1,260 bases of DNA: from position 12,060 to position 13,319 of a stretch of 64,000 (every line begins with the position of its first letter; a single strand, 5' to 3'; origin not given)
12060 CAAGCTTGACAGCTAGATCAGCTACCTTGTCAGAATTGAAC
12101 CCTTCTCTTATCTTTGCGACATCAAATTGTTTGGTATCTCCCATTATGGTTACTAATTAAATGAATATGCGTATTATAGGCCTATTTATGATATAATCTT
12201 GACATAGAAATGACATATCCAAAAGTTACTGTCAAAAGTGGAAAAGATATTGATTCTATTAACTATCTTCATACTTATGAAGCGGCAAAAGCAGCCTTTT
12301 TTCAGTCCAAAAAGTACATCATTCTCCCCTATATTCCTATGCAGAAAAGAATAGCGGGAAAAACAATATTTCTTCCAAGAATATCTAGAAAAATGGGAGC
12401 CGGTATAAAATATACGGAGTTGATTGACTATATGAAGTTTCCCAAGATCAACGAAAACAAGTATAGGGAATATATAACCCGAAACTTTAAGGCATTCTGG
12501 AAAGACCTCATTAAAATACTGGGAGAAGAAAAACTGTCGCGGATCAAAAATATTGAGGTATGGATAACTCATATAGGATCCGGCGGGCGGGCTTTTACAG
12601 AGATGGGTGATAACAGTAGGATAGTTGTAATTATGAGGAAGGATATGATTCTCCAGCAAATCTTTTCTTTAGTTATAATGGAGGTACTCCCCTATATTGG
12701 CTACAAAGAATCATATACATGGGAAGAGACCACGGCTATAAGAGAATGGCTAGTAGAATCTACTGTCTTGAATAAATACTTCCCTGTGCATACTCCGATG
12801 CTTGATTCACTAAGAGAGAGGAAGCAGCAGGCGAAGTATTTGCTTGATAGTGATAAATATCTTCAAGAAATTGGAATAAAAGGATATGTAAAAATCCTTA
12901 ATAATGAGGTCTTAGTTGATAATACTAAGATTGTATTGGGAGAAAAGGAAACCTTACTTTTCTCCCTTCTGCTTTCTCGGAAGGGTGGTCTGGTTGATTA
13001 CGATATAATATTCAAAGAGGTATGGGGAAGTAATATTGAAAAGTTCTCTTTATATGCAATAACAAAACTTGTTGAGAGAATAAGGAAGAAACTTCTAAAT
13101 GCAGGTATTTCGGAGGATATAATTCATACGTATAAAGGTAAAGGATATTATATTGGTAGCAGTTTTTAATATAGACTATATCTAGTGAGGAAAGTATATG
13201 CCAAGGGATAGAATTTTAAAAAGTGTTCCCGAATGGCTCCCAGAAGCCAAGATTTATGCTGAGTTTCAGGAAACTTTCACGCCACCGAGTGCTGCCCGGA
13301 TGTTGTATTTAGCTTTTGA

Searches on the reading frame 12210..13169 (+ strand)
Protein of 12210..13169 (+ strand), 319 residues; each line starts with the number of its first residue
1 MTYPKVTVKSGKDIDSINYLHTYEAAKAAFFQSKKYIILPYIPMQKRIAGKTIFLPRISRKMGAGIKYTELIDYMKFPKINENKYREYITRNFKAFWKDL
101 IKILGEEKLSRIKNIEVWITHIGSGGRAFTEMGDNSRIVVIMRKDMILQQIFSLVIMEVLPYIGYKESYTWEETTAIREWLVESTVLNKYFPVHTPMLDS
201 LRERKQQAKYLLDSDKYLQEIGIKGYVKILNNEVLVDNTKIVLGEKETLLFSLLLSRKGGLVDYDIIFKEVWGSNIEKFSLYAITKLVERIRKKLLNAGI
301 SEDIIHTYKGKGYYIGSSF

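Call 6: search_protein_families(library=pfam, proteins=[window:12210-13169:+])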
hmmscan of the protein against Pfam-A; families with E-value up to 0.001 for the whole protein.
window:12210-13169:+ (319 aa): 1 family
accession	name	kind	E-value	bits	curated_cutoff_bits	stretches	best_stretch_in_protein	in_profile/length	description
PF00486.34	Trans_reg_C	-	3.1e-11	43.6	26.2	1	239-314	2-76/77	Transcriptional regulatory protein, C terminal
